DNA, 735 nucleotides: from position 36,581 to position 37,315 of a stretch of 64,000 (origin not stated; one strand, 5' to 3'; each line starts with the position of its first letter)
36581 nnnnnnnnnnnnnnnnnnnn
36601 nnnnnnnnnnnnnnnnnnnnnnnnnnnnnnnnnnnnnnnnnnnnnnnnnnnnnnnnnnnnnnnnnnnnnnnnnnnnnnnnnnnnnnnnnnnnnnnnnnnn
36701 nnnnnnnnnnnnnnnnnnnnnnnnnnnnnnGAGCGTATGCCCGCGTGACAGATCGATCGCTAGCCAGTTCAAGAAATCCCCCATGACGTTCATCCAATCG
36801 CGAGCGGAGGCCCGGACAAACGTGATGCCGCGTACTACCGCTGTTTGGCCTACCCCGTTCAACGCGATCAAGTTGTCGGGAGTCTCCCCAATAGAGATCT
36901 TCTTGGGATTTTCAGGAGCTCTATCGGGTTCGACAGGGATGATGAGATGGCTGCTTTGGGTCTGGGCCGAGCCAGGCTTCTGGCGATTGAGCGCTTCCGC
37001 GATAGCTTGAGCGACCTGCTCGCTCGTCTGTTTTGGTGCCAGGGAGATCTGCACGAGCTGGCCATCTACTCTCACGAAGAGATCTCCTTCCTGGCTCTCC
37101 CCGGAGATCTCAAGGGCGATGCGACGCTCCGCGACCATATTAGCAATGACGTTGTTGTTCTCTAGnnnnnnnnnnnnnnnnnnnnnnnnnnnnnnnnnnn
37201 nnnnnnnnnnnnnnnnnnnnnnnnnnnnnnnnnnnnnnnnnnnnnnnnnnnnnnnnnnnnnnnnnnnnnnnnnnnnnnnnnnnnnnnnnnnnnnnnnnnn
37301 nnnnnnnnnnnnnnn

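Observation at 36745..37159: SecY carries a ~115-residue insertion in the TM7-TM8 periplasmic loop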

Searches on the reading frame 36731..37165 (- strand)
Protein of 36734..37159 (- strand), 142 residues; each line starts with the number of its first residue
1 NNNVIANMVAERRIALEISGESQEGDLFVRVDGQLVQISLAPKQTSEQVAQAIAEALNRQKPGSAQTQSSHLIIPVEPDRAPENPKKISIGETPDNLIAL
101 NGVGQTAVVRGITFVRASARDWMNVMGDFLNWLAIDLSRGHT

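Call 11: search_protein_families(library=pfam, proteins=[window:36734-37159:-], max_evalue=10)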
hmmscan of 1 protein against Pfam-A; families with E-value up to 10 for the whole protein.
seq(142 aa): 0 families

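Call 12: search_solved_structures(query=window:36734-37159:-, max_evalue=10)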
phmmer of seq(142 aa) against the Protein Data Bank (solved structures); distinct sequences matched with E-value up to 10: 0.

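Call 21: predict_structure(alignment_id=A2)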
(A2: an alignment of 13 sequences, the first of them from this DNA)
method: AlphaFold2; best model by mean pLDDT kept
length: 145 residues; sequences in the alignment: 13
mean_pLDDT: 76.1   pTM: 0.66
mean pLDDT of the five models: 76.1, 75.4, 75.1, 74.1, 73.4
residues with pLDDT >= 90: 40; 70-90: 56; 50-70: 32; < 50: 17
segments of 3 or more residues with pLDDT < 50: 1-4, 6-12, 142-145
pLDDT, mean of each block of 10 residues (from residue 1): 44 67 90 91 90 91 85 78 70 91 82 85 53 63 49
secondary structure, 60 per line:
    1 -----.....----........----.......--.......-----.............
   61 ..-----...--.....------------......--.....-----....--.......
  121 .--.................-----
elements in order: H6-10 E15-22 E27-33 E36-42 H48-62 E68-70 E73-77 E90-95 E98-102 E108-111 E114-121 H124-140

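Call 28: search_protein_representatives(alignment_id=A2)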
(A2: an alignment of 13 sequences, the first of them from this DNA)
Query: 13 sequences, 141 profile positions. Proteins with E-value up to 0.001 (for the whole library): 10; up to 1e-10: 1; up to 1e-30: 0. The best 10 are listed.
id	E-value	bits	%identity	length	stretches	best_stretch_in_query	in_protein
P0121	1.2e-16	77.2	-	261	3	15-98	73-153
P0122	1.4e-10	57.4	-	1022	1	15-107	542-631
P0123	2.2e-10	56.8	-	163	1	14-113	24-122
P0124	6.0e-07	45.6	-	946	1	15-112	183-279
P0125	1.1e-06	44.8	-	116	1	37-114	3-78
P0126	2.4e-06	43.7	-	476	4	8-41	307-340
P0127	7.3e-05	38.9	-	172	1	11-113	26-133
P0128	1.2e-04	38.2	-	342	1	17-63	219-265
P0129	3.5e-04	36.7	-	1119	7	18-63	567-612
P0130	3.6e-04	36.7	-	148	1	15-63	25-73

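Call 30: search_protein_families(library=pfam, proteins=[P0121, P0122, P0123, P0124, P0125, P0126, P0127, P0128, P0129, P0130], max_evalue=0.01)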
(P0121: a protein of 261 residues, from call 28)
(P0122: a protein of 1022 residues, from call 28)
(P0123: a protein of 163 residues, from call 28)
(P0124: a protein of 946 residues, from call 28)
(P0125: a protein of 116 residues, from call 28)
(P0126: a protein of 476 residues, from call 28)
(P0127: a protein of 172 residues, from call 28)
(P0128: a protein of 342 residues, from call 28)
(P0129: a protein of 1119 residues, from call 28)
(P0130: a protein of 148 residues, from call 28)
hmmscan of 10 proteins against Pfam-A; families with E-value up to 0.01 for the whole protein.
P0121 (261 aa): 1 family
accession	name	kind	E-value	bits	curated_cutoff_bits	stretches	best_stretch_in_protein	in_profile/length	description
PF18203.6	IPTL-CTERM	-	1.4e-08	34.9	20.8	1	225-253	2-27/28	IPTL-CTERM motif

P0122 (1022 aa): 19 families
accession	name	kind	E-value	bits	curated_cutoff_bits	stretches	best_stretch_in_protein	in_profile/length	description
PF22073.2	Cep192_D4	-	7.8e-23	81.2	35.5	2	884-981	2-111/112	Cep192 domain 4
PF22544.2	HYDIN_VesB_CFA65-like_Ig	-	3e-22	79.1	25.5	2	884-976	1-94/100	HYDIN/CFA65/VesB-like, Ig-like domain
PF15780.11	ASH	-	1.2e-17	64.3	27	2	891-971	12-93/98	Abnormal spindle-like microcephaly-assoc'd, ASPM-SPD-2-Hydin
PF07610.17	DUF1573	-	5.5e-12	46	26.1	2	784-874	3-93/98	Protein of unknown function (DUF1573)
PF24507.1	Ig_CFAP65_4th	-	6e-11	43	27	1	819-865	17-63/76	CFAP65, fourth Ig-like domain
PF22067.2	Cep192_D3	-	1.2e-09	38.6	27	2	795-863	14-83/99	Cep192 domain 3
PF24291.1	Ig_CFAP65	-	2.3e-09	37.5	27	2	824-880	61-118/121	Cilia- and flagella-associated protein 65-like, Ig-like domain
PF00362.24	Integrin_beta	-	4.4e-09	36.9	24.8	1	36-140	4-124/248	Integrin beta chain VWA domain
PF18203.6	IPTL-CTERM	-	1.6e-07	31.5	20.8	1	987-1014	2-28/28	IPTL-CTERM motif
PF24798.1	Ig-CFAP74_4th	-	3.5e-06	27.5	28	0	889-970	2-83/95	CFAP74 forth Ig-like domain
PF24771.2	Ig_CFAP74_1st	-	1.6e-05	25.6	29.2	0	834-874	56-96/97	CFAP74 first Ig-like domain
PF22066.2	Cep192_D8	-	2.5e-05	24.9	33.5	0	891-979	11-98/101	Cep192 domain 8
PF02368.24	Big_2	-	3.4e-05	24.1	22.8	0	827-876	5-53/79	Bacterial Ig-like domain (group 2)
PF24770.2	Ig-CFAP74_2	-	0.00096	20.1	27.4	0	886-915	1-30/185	CFAP74 second Ig-like domain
PF25248.1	Ig_CFAP65_8th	-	0.001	19.3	25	0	890-967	8-98/128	CFAP65, eight Ig-like domain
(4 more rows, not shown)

P0123 (163 aa): 1 family
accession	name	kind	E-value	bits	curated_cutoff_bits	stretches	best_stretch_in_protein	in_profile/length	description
PF18203.6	IPTL-CTERM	-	4.5e-08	33.2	20.8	1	128-155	3-27/28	IPTL-CTERM motif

P0124 (946 aa): 2 families
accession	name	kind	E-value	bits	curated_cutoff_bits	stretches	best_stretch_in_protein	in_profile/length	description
PF07705.17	CARDB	-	1.6e-17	64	22.7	2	822-897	6-83/101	CARDB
PF18203.6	IPTL-CTERM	-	7.4e-06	26.1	20.8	1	912-937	3-28/28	IPTL-CTERM motif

P0125 (116 aa): 1 family
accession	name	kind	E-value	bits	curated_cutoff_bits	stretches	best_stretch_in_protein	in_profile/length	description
PF18203.6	IPTL-CTERM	-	4.8e-08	33.1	20.8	1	80-108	2-27/28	IPTL-CTERM motif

P0126 (476 aa): 3 families
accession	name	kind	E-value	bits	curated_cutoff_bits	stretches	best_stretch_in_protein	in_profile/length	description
PF22232.2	TraI_hel_assoc_N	-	0.00051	21.1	27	0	244-289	22-67/99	TraI helicase-associated ssDNA bd, N-terminal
PF10803.13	GerPB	-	0.0015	19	30.5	0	377-392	7-22/52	Spore germination GerPB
PF09366.15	DUF1997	-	0.0065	17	27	0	287-332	57-106/153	Protein of unknown function (DUF1997)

P0127 (172 aa): 1 family
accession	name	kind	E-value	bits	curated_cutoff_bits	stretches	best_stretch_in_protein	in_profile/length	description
PF18203.6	IPTL-CTERM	-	1.5e-07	31.5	20.8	1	136-164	2-27/28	IPTL-CTERM motif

P0128 (342 aa): 1 family
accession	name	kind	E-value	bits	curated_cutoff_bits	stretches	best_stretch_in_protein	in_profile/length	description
PF18203.6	IPTL-CTERM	-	0.0029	17.8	20.8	1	306-330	3-27/28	IPTL-CTERM motif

P0129 (1119 aa): 2 families
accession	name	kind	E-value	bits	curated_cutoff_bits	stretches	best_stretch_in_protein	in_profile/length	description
PF00612.33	IQ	-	2.2e-33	111.3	20.3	3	1051-1069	2-20/21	IQ calmodulin-binding motif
PF24609.1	IQ_SCN5A_C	-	1.5e-09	37.7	27.7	0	743-755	10-22/35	SCN5A-like, C-terminal IQ motif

P0130 (148 aa): 1 family
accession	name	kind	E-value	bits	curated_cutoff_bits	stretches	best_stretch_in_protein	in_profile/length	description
PF18203.6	IPTL-CTERM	-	0.0028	17.9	20.8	1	114-139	3-28/28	IPTL-CTERM motif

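Call 33: find_related_loci(query=A2, collection=genome_contigs, flank=6000)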
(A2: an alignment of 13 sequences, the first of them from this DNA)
Query A2 (145 aa) in genome_contigs; peptide patterns used: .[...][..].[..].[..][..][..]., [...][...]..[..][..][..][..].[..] (x = any residue, [..] = any of these).
599 stretches matched a pattern (row limit reached: there are more); 4 encode a relative of the query (tblastn E <= 1e-3); 4 distinct loci.
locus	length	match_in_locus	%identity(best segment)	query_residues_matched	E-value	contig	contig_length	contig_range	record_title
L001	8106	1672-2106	80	1-145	8e-79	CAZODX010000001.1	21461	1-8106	MAG TPA_asm: uncultured Thermotogae bacterium isolate binchicken_co71_26 genome assembly, contig: NODE_1033_length_21461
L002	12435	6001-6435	80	1-145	5e-78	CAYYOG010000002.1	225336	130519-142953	MAG TPA_asm: uncultured Thermotogae bacterium isolate binchicken_co40_63 genome assembly, contig: NODE_62_length_225336_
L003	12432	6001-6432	78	2-145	3e-75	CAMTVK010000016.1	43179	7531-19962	MAG: Candidatus Fraserbacteria bacterium isolate G05_MAG_00009 genome assembly, contig: G05_MAG_00009_000000000004, whol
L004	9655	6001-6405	68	7-145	2e-62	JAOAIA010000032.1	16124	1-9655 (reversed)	MAG: Candidatus Bipolaricaulota bacterium isolate SKW78 NODE_31_length_16124_cov_5.071353, whole genome shotgun sequence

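Call 34: find_encoding_contigs(protein=P0123, flank=6000, max_places=5)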
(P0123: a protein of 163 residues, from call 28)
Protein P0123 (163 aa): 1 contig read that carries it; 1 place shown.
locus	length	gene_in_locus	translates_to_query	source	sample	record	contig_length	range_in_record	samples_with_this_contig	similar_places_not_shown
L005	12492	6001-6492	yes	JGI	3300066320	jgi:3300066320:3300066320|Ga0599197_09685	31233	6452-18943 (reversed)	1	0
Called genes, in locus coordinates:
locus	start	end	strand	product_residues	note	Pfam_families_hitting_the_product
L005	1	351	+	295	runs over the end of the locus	PF02457:DAC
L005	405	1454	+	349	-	-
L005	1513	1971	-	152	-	PF27746:Small_heat_shock_put (weak), PF00011:HSP20, PF17886:ArsA_HSP20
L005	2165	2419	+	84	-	-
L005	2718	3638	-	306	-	PF06267:DUF1028, PF08823:PG_binding_2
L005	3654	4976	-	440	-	PF05496:RuvB_N, PF00004:AAA, PF07728:AAA_5 (weak), PF13173:AAA_14 (weak), PF16193:AAA_assoc_2, PF12002:MgsA_C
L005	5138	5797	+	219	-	PF13545:HTH_Crp_2 (weak)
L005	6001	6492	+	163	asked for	PF18203:IPTL-CTERM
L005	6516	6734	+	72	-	-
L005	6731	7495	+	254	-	PF00092:VWA, PF13519:VWA_2, PF18203:IPTL-CTERM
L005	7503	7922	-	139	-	PF01850:PIN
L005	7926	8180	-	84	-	PF01954:AF2212-like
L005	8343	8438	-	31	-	-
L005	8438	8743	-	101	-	-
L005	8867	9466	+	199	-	PF18203:IPTL-CTERM (weak)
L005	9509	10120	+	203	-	PF09721:Exosortase_EpsH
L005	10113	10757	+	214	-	-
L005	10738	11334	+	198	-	PF28117:XrtH_assoc (weak)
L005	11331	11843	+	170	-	-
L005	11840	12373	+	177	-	-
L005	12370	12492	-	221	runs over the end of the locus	PF00834:Ribul_P_3_epim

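Call 50: fold_search(model_id=the predicted structure, library=pdb)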
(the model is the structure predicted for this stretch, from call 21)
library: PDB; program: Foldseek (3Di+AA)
matches with E <= 10: 480; with E <= 0.001: 0
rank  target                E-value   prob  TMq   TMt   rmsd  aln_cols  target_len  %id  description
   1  8foy                  1.9e-03  1.00  0.49  0.16   8.9       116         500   16  Structure of Agrobacterium tumefaciens bacteriophage Milano contracted tail-sheath (released 2024-01-17)
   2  8kee_C                2.3e-03  1.00  0.46  0.15   4.3       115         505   16  Cyanophage A-1(L) sheath-tube (released 2024-04-10)
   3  8fqc_I1               3.3e-03  1.00  0.51  0.16   4.6       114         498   18  Structure of baseplate with receptor binding complex of Agrobacterium phage Milano (released 2024-01-31)
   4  8kee_A                3.5e-03  1.00  0.46  0.15   8.0       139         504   14  Cyanophage A-1(L) sheath-tube (released 2024-04-10)
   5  8fqc_K1               7.0e-03  1.00  0.47  0.16   8.4       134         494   14  Structure of baseplate with receptor binding complex of Agrobacterium phage Milano (released 2024-01-31)
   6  9khy_a                7.8e-03  1.00  0.45  0.15   8.9       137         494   13  Terminator and trunk structure of Escherichia phage Mu (released 2025-02-12)
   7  8i4m_A                9.9e-03  1.00  0.46  0.10   4.1        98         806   13  Portal-tail complex structure of the Cyanophage P-SCSP1u (released 2023-11-01)
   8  4nx9                  1.1e-02  0.98  0.38  0.21   8.5       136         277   15  Crystal structure of Pseudomonas aeruginosa flagellin FliC (released 2014-01-29)
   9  9ndy_H                1.1e-02  0.77  0.33  0.13  16.4       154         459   13  Composite baseplate asymmetric unit of JohannRWettstein (Bas63) (released 2025-11-19)
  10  8fop_j                1.3e-02  1.00  0.49  0.16   8.9       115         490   16  Structure of Agrobacterium tumefaciens bacteriophage Milano curved tail (released 2024-01-17)
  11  9cba                  1.3e-02  0.99  0.37  0.15   5.7       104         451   15  Bacteriophage PhiTE contracted tail (released 2025-04-16)
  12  9cc7_I                2.1e-02  0.96  0.36  0.15   7.6       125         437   11  Bacteriophage PhiTE extended connector complex (released 2025-04-16)
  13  9cuy_C                2.4e-02  0.97  0.39  0.15   7.2       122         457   12  Bacteriophage PhiTE extended baseplate (released 2025-04-16)
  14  9ki1_1                3.2e-02  0.98  0.42  0.14   9.0       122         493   16  Baseplate structure of Escherichia phage Mu (released 2025-02-12)
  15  9ndy_L                3.4e-02  0.99  0.43  0.15   4.4       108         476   15  Composite baseplate asymmetric unit of JohannRWettstein (Bas63) (released 2025-11-19)
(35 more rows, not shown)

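Call 51: search_protein_families(library=ncbifam, proteins=[P0123, L005:9509-10120:+, L005:10113-10757:+, L005:10738-11334:+, L005:5138-5797:+], max_evalue=0.001)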
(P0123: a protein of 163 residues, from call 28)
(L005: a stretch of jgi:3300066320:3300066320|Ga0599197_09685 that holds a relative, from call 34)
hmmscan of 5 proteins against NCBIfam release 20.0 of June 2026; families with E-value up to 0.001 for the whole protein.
P0123 (163 aa): 2 families
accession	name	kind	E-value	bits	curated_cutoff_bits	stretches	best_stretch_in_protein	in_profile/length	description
TIGR04174.1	IPTL_CTERM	subfamily_domain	2.7e-06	27.5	20.5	1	128-155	1-27/27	IPTL-CTERM sorting domain-containing protein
NF033207.2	midcut_by_XrtH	subfamily_domain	1.4e-05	25.2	45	1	119-161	27-69/175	midcut-by-XrtH protein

L005:9509-10120:+ (203 aa): 9 families
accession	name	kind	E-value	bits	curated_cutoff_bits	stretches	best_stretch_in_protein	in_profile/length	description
TIGR04177.1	exosort_XrtH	exception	3.7e-26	92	86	1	47-192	6-153/158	exosortase H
TIGR04144.1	archaeo_VPXXXP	exception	9.6e-26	90.6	150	1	45-197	5-156/156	archaeosortase B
TIGR04178.1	exo_archaeo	signature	1.9e-17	63.3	23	1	106-190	2-93/97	exosortase/archaeosortase family protein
NF046081.1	exosort_XrtX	exception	3.7e-16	59.5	170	1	49-194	13-162/168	exosortase X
TIGR04300.1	exosort_XrtM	exception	1.3e-11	45.2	125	1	102-191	52-141/150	exosortase family protein XrtM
TIGR04128.1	exoso_Fjoh_1448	exception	2.8e-11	43.9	90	1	97-194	75-172/174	exosortase family protein XrtF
TIGR04124.1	archaeo_artE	exception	8.6e-11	42.1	95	1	52-193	10-150/153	archaeosortase family protein ArtE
TIGR04125.1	exosort_PGF_TRM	exception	1.1e-06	28.4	75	1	58-165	91-206/271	archaeosortase A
NF046083.1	exosort_XrtY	exception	6.4e-06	26.1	160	1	105-176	83-153/168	exosortase Y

L005:10113-10757:+ (214 aa): 0 families

L005:10738-11334:+ (198 aa): 0 families

L005:5138-5797:+ (219 aa): 1 family
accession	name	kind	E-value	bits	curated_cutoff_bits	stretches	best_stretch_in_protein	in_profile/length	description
NF045989.1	TransRegFnrLRhodb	equivalog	0.00023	20.5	300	1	99-179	115-198/245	transcriptional regulator FnrL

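Call 67: search_protein_families(library=pfam, proteins=[P0128, P0130, P0126], max_evalue=10)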
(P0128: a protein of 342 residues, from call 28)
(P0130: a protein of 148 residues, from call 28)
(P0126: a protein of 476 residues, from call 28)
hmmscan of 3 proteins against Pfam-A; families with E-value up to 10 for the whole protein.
P0128 (342 aa): 3 families
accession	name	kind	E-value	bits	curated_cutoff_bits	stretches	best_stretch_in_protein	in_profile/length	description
PF18203.6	IPTL-CTERM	-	0.0029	17.8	20.8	1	306-330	3-27/28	IPTL-CTERM motif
PF11874.13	DUF3394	-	0.2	11.7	28.2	1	221-284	67-126/181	Domain of unknown function (DUF3394)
PF07196.18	Flagellin_IN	-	0.96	10.1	22.7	1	230-275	12-42/55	Flagellin hook IN motif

P0130 (148 aa): 3 families
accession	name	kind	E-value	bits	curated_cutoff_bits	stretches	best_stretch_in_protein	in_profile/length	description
PF18203.6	IPTL-CTERM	-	0.0028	17.9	20.8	1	114-139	3-28/28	IPTL-CTERM motif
PF11874.13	DUF3394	-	0.16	12.1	28.2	1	22-90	59-124/181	Domain of unknown function (DUF3394)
PF07196.18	Flagellin_IN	-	0.97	10.1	22.7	1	38-87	1-46/55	Flagellin hook IN motif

P0126 (476 aa): 14 families
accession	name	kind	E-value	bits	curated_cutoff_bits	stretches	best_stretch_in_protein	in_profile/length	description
PF22232.2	TraI_hel_assoc_N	-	0.00051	21.1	27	3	244-289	22-67/99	TraI helicase-associated ssDNA bd, N-terminal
PF10803.13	GerPB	-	0.0015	19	30.5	0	377-392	7-22/52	Spore germination GerPB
PF09366.15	DUF1997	-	0.0065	17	27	0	287-332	57-106/153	Protein of unknown function (DUF1997)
PF25467.1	NOL9_C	-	0.02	15.3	31.6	0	29-56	9-36/90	NOL9-like, C-terminal domain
PF04412.18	AcnX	-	0.062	12.4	31.5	1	399-445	231-276/400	Aconitase X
PF11356.14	T2SSC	-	0.16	12.3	27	0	257-290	103-136/141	Type II secretion system protein C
PF04111.17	APG6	-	0.19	12.1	34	0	377-406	18-47/179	Apg6 BARA domain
PF22036.2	MoaF_like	-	0.25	11.7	27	0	25-56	62-93/94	MoaF-like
PF02579.22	Nitro_FeMo-Co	-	0.4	11.5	26.3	0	124-168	48-91/94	Dinitrogenase iron-molybdenum cofactor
PF04917.17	Shufflon_N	-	0.43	10.5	27.5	2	148-195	188-234/324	Bacterial shufflon protein, N-terminal constant region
PF19091.5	DUF5779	-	1.1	9.7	29.5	1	296-343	14-64/96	Family of unknown function (DUF5779)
PF11248.13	DUF3046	-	1.9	9.4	25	0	142-176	4-39/62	Protein of unknown function (DUF3046)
PF23991.1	DUF7310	-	2.6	9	40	1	384-427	30-73/83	Coiled-coil region of unknown function (DUF7310)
PF06715.18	Gp5_C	-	6.9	7.5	20.4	0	70-82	8-20/24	Gp5 C-terminal repeat (3 copies)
